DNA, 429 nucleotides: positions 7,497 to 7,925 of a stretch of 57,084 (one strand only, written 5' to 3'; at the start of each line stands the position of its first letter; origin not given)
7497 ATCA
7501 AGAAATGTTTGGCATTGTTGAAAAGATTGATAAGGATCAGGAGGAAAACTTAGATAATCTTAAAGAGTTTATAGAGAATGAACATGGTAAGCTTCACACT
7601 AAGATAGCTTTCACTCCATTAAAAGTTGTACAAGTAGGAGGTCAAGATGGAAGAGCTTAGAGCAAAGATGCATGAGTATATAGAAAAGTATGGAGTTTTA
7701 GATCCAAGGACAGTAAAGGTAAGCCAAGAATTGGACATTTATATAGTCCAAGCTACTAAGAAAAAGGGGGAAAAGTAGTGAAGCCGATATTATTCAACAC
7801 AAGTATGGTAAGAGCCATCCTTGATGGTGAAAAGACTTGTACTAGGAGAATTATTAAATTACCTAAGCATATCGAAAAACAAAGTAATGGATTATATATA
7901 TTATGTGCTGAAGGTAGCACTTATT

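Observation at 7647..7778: Unlisted 43-aa gene encodes a Spo0E-like phosphatase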

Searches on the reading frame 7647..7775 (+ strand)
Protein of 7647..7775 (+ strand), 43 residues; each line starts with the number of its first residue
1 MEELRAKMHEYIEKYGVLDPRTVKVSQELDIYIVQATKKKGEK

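Call 4: search_protein_families(library=pfam, proteins=[window:7647-7775:+], max_evalue=10)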
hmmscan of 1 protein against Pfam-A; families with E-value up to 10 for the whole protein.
seq(43 aa): 2 families
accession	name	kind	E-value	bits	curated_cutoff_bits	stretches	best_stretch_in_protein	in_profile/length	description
PF09388.15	SpoOE-like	-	2e-13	50.5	23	1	1-37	5-41/42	Spo0E like sporulation regulatory protein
PF14894.11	Lsm_C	-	0.012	15.8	27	1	8-37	4-33/63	Lsm C-terminal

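Call 5: search_protein_families(library=ncbifam, proteins=[window:7647-7775:+], max_evalue=10)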
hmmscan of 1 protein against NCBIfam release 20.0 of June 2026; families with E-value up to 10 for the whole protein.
seq(43 aa): 1 family
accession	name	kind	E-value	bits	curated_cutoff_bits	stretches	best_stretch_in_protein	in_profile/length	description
TIGR01215.1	minE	equivalog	0.039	13.9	49.3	1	1-29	38-66/81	cell division topological specificity factor MinE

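Call 6: search_protein_families(library=phrogs, proteins=[window:7647-7775:+], max_evalue=10)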
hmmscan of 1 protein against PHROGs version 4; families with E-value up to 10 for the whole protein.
seq(43 aa): 1 family
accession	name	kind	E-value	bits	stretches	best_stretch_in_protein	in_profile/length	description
phrog_31003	-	unknown function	0.00049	21.4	1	2-40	4-42/76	-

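Call 12: search_solved_structures(query=window:7647-7775:+, max_evalue=10, show_alignments=3)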
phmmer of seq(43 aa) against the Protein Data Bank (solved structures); distinct sequences matched with E-value up to 10: 5.
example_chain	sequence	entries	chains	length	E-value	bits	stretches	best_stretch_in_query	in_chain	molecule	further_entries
9gzg_A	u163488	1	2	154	0.00062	23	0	9-30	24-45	Engineered CTPR protein with glutamic acids for conductivity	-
9qhc_A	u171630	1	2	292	0.0015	21.8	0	7-29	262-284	Engineered tetratricopeptide repeat protein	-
2c0s_A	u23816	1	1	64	0.64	13.8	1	7-33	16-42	CONSERVED DOMAIN PROTEIN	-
5fzr_A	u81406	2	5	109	1.1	13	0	10-38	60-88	DESIGNED TPR PROTEIN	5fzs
8gaq_A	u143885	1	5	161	4.7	11.2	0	2-24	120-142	C5HR2_4r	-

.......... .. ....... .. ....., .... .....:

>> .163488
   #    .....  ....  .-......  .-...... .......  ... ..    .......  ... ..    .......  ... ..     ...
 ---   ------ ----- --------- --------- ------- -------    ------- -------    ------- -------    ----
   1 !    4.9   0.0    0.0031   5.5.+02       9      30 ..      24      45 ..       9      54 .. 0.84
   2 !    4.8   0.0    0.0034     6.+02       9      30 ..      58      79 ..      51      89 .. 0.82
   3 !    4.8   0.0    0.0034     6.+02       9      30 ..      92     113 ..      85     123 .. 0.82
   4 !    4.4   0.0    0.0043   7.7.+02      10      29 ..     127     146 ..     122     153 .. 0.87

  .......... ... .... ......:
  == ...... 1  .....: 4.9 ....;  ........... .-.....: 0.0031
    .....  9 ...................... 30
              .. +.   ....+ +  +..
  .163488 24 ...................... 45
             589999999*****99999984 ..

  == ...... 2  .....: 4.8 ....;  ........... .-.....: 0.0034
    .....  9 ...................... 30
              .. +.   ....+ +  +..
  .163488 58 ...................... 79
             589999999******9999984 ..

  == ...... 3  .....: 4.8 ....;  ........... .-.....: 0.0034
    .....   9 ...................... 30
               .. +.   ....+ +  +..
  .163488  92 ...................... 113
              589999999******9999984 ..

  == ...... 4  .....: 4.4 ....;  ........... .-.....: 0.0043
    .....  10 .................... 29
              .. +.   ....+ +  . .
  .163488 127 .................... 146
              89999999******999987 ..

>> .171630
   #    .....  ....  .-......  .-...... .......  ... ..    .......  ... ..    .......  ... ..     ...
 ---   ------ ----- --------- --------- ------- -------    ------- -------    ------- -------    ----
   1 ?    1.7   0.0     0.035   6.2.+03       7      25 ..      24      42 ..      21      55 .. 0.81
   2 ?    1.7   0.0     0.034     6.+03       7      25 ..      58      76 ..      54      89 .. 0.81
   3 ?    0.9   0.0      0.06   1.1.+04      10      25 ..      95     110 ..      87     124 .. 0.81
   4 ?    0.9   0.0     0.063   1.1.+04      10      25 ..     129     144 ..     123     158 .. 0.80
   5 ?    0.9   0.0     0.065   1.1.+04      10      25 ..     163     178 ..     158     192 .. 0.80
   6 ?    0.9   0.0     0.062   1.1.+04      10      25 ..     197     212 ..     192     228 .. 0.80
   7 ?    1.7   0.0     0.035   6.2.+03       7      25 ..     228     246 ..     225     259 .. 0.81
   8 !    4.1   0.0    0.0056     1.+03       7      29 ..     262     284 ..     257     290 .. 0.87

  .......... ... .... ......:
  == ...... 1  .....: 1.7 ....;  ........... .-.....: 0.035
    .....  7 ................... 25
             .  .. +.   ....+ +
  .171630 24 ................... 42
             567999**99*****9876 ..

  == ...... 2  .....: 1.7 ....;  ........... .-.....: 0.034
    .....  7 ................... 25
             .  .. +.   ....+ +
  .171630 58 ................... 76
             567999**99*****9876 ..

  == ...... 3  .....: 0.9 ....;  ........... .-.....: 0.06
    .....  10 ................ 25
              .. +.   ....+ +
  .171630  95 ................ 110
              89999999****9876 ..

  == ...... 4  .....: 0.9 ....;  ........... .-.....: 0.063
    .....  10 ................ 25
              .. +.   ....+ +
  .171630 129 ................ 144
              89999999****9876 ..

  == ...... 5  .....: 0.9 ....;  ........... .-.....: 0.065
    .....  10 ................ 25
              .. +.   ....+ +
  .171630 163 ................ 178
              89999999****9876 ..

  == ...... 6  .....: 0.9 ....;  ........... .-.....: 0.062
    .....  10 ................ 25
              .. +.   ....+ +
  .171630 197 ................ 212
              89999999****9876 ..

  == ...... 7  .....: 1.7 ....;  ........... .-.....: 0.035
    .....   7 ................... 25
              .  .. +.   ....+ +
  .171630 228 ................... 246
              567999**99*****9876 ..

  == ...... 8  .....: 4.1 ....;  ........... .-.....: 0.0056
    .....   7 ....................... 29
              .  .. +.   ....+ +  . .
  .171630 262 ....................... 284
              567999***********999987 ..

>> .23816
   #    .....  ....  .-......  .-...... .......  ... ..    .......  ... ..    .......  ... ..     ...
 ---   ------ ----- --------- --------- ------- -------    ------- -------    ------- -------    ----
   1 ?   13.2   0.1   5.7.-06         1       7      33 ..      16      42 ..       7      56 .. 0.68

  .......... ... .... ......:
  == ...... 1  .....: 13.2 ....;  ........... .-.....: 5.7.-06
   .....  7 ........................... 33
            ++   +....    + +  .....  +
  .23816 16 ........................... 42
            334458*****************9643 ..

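Call 13: find_homologous_proteins(query=window:7647-7775:+, max_evalue=0.001)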
Query seq(43 aa) (43 aa): 5 proteins with E <= 0.001 among 5 candidates.
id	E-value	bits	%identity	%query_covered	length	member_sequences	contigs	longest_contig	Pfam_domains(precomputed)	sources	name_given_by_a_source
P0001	6.7e-19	82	98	100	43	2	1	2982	PF09388.16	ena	-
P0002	2.3e-18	81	98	95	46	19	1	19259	PF09388.16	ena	-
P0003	1.5e-15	72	86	100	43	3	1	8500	PF09388.16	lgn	-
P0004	1.1e-6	45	63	95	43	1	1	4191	PF09388.16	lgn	-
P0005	3.5e-5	41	61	95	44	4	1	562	PF09388.16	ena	-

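Call 22: search_dna_similar(query=window:7647-7775:+, collection=phages, mode=protein, max_evalue=1, max_rows=40)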
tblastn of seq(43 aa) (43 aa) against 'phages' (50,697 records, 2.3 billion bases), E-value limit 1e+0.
Records with a match: 1; places in all: 1; records where one place covers at least 80% of the query: 1.
Best place of each record, by identity: 80-90% 1.
By first word of the organism name: Clostridium 1.
By host as written in the record: Clostridium perfringens 1.
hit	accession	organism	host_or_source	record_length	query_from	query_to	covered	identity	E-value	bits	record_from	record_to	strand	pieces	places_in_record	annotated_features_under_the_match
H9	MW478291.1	Clostridium phage phiCp-D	Clostridium perfringens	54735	1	43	100%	86.0%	4e-17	77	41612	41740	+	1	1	aspartyl-phosphate phosphatase | hypothetical protein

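Call 28: find_related_loci(query=A1, collection=genome_contigs, flank=6000)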
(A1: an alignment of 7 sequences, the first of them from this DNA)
Query A1 (43 aa) in genome_contigs; peptide patterns used: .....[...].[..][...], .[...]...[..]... (x = any residue, [..] = any of these).
112 stretches matched a pattern; 3 encode a relative of the query (tblastn E <= 1e-3); 3 distinct loci.
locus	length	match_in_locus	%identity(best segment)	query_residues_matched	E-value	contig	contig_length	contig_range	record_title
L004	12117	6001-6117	59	1-39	2e-13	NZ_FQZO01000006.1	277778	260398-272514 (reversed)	Clostridium amylolyticum strain DSM 21864, whole genome shotgun sequence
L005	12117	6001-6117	59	1-39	1e-11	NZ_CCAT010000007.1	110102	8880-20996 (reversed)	Clostridium ihumii AP5, whole genome shotgun sequence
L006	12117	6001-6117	59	1-39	3e-11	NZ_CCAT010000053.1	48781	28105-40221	Clostridium ihumii AP5, whole genome shotgun sequence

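Call 29: find_related_loci(query=A1, collection=viral_contigs, flank=6000)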
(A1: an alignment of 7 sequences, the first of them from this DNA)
Query A1 (43 aa) in viral_contigs; peptide patterns used: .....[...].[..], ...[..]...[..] (x = any residue, [..] = any of these).
89 stretches matched a pattern; 16 encode a relative of the query (tblastn E <= 1e-3); 16 distinct loci.
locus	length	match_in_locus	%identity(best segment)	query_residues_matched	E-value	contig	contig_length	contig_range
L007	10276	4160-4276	59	1-39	1e-12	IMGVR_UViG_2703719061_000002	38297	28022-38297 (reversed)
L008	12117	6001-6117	59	1-39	7e-11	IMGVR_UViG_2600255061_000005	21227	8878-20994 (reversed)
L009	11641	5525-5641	59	1-39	2e-10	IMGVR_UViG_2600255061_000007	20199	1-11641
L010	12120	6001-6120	53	1-40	2e-9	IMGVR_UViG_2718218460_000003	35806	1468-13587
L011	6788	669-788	50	1-40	5e-9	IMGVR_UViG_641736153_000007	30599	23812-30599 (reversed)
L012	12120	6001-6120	50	1-40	5e-9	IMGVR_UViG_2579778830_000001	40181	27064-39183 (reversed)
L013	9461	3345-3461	51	1-39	2e-8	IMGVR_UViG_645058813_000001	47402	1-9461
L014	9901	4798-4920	41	1-41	2e-6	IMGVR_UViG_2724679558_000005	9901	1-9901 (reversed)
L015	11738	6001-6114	50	1-38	2e-6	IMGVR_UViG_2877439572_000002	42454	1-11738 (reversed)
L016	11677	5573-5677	51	1-35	1e-5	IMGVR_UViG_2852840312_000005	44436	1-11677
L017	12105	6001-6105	51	1-35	1e-5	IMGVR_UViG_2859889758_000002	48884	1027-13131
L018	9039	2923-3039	46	1-38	3e-5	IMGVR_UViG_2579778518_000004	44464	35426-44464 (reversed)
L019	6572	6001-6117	46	1-38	3e-5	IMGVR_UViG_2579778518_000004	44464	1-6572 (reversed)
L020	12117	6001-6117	46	1-39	1e-4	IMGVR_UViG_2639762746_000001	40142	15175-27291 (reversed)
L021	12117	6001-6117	46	1-39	1e-4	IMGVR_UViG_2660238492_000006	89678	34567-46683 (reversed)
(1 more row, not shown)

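Call 35: search_dna_similar(query=window:7647-7775:+, collection=plasmids, mode=protein, max_evalue=1, max_rows=40)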
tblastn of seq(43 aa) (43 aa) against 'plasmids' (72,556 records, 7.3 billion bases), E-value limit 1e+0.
Records with a match: 6; places in all: 6; records where one place covers at least 80% of the query: 5.
Best place of each record, by identity: >=99% 2; <60% 4.
By first word of the organism name: Clostridium 5; Paenibacillus 1.
By predicted mobility (MOB-suite, as given by PLSDB): non-mobilizable 6.
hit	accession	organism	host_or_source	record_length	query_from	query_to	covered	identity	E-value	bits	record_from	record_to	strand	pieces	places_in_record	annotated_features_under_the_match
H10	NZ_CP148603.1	Clostridium perfringens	Homo sapiens,single cell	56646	1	43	100%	100.0%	3e-20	87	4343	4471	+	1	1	aspartyl-phosphate phosphatase Spo0E family protein | hypothetical protein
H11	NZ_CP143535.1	Clostridium perfringens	Homo sapiens,fecal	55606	1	43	100%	100.0%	3e-20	87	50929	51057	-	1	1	aspartyl-phosphate phosphatase Spo0E family protein | hypothetical protein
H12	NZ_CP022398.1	Clostridium botulinum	soil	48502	1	39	91%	53.8%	2e-6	48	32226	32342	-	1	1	aspartyl-phosphate phosphatase Spo0E family protein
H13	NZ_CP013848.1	Clostridium botulinum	Microbial isolate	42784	1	39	91%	53.8%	2e-6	48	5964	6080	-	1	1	aspartyl-phosphate phosphatase Spo0E family protein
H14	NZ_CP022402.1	Clostridium botulinum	soil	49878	1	39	91%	51.3%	3e-5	45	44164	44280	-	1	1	aspartyl-phosphate phosphatase Spo0E family protein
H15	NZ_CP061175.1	Paenibacillus peoriae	cell culture,soil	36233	5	35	72%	51.6%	1e-2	38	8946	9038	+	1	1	aspartyl-phosphate phosphatase Spo0E family protein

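Call 46: predict_structure(alignment_id=A2)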
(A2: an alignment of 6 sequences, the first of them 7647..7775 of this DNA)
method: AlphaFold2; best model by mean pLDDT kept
length: 43 residues; sequences in the alignment: 6
mean_pLDDT: 87.5   pTM: 0.55
mean pLDDT of the five models: 87.5, 87.1, 85.6, 85.6, 82.0
residues with pLDDT >= 90: 26; 70-90: 13; 50-70: 4; < 50: 0
segments of 3 or more residues with pLDDT < 50: none
pLDDT, mean of each block of 10 residues (from residue 1): 88 93 92 85 59
secondary structure, 60 per line:
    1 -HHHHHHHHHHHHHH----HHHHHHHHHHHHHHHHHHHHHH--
elements in order: H2-15 H20-41

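Call 48: search_protein_representatives(alignment_id=A2)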
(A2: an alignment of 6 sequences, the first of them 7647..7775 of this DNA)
Query: 6 sequences, 43 profile positions. Proteins with E-value up to 0.001 (for the whole library): 287; up to 1e-10: 15; up to 1e-30: 0. The best 150 are listed.
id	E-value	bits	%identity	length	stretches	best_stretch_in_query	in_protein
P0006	1.0e-16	76.6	-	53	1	1-43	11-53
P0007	3.7e-15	71.6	-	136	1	6-40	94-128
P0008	1.0e-14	70.2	-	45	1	1-42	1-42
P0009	1.1e-12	63.8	-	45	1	1-36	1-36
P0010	1.2e-12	63.6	-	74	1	4-40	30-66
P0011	2.2e-12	62.8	-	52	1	2-40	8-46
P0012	3.3e-12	62.2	-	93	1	1-38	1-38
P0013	3.5e-12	62.1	-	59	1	2-38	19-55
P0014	4.9e-12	61.6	-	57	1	1-39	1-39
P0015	1.5e-11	60.1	-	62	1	1-40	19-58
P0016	1.8e-11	59.8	-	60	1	1-39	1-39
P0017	2.5e-11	59.4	-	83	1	1-40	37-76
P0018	5.1e-11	58.4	-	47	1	3-42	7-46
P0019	7.1e-11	57.9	-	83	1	1-38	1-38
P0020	8.1e-11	57.7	-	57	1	1-39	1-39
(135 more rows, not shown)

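Call 50: fold_search(model_id=the predicted structure, library=pdb)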
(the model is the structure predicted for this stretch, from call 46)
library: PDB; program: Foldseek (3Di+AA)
matches with E <= 10: 47; with E <= 0.001: 0
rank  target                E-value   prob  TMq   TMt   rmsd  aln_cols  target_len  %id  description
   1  2c0s_MODEL_1_A        3.4e-01  0.93  0.70  0.50   3.0        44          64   27  NMR Solution Structure of a protein aspartic acid phosphate phosphatase from Bacillus Anthracis (released 2006-09-25)
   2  6gfo_F                1.7e+00  0.72  0.75  0.50   1.0        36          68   17  cyanobacterial GAPDH with full-length CP12 (released 2019-05-08)
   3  6gfo_E                2.0e+00  0.77  0.88  0.52   0.8        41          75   17  cyanobacterial GAPDH with full-length CP12 (released 2019-05-08)
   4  5nfd_B                2.7e+00  0.57  0.72  0.41   0.9        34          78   15  Antiparallel monomeric coiled coil of Kif21A (released 2018-05-02)
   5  8wg3                  3.1e+00  0.63  0.76  0.06   0.6        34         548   24  mouse TMEM63b in LMNG-CHS micelle (released 2024-09-25)
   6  9a9r_A                3.6e+00  0.51  0.71  0.20   0.9        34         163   18  Chloroplastic protein CP12 from the diatom Thalassiosira pseudonana (tp-CP12, homodimer) (released 2025-11-05)
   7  3da4_A                4.9e+00  0.15  0.44  0.08   1.4        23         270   26  Crystal Structure of Colicin M, a Novel Phosphatase Specifically Imported by Escherichia Coli (released 2008-07-29)
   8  2xtr_A                4.9e+00  0.14  0.43  0.08   1.5        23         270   26  Structure of the P176A Colicin M mutant from E. coli (released 2010-12-22)
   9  9jg3_A                5.3e+00  0.33  0.70  0.06   0.9        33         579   12  Structure of Cas12p-TrxA-guide RNA-target DNA complex(33-bp dsDNA) (released 2025-09-10)
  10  8om2_Z                5.3e+00  0.25  0.53  0.26   1.2        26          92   23  Small subunit of yeast mitochondrial ribosome in complex with METTL17/Rsm22. (released 2024-01-10)
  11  2xgu_B                5.3e+00  0.20  0.53  0.20   1.6        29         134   21  Structure of the N-terminal domain of capsid protein from Rabbit Endogenous Lentivirus (RELIK) (released 2010-09-22)
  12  6fhp_C                5.7e+00  0.25  0.57  0.44   1.3        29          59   21  DAIP in complex with a C-terminal fragment of thermolysin (released 2018-09-12)
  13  6ssl_A                5.7e+00  0.14  0.51  0.12   2.2        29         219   21  Human endogenous retrovirus (HML2) mature capsid assembly, D6 capsule (released 2020-01-01)
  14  6t46_A                6.1e+00  0.25  0.65  0.09   1.4        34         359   26  Structure of the Rap conjugation gene regulator of the plasmid pLS20 in complex with the Phr* peptide (released 2020-06-24)
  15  7no0                  6.1e+00  0.21  0.56  0.11   1.0        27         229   18  Structure of the mature RSV CA lattice: T=1 CA icosahedron (released 2021-04-21)
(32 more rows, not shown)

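Call 51: find_encoding_contigs(protein=window:7647-7775:+, flank=8000, max_places=8)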
Protein seq(43 aa) (43 aa): 24 contigs read that carry it; 8 places shown.
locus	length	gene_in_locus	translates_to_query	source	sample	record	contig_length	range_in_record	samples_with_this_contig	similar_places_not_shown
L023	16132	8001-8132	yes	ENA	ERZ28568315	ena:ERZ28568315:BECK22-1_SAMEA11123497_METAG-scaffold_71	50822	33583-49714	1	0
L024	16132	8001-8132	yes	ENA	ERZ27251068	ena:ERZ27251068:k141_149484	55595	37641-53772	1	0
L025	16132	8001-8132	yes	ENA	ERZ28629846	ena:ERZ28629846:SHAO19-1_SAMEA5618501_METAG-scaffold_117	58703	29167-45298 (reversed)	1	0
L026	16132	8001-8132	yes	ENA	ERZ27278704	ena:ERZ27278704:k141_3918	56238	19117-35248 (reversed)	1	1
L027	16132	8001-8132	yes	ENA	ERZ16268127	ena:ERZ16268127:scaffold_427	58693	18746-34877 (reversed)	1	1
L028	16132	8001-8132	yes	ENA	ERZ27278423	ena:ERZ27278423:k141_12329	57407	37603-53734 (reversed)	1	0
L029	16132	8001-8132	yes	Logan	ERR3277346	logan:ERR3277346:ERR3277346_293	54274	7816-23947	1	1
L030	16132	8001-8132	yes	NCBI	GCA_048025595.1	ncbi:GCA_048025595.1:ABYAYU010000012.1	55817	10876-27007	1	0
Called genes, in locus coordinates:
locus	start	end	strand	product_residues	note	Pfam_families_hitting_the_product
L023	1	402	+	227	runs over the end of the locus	-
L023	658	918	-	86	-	PF13560:HTH_31, PF01381:HTH_3, PF12844:HTH_19, PF13443:HTH_26 (weak)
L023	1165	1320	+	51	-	-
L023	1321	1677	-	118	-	PF13560:HTH_31, PF01381:HTH_3, PF12844:HTH_19, PF13413:HTH_25 (faint), PF13443:HTH_26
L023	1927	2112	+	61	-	PF13443:HTH_26, PF01381:HTH_3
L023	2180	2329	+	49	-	PF21847:DUF6906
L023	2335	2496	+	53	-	-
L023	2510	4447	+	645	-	PF02463:SMC_N (weak)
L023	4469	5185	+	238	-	PF03837:RecT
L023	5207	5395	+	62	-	-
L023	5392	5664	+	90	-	-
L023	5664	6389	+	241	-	PF00753:Lactamase_B (weak), PF23023:Anti-Pycsar_Apyc1, PF12706:Lactamase_B_2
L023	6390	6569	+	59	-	-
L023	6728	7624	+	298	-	PF09681:Phage_rep_org_N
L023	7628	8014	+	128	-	-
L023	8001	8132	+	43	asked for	PF09388:SpoOE-like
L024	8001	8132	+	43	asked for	PF09388:SpoOE-like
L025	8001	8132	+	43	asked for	PF09388:SpoOE-like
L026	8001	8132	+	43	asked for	PF09388:SpoOE-like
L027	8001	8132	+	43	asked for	PF09388:SpoOE-like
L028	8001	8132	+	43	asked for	PF09388:SpoOE-like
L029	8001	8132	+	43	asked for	PF09388:SpoOE-like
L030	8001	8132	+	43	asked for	PF09388:SpoOE-like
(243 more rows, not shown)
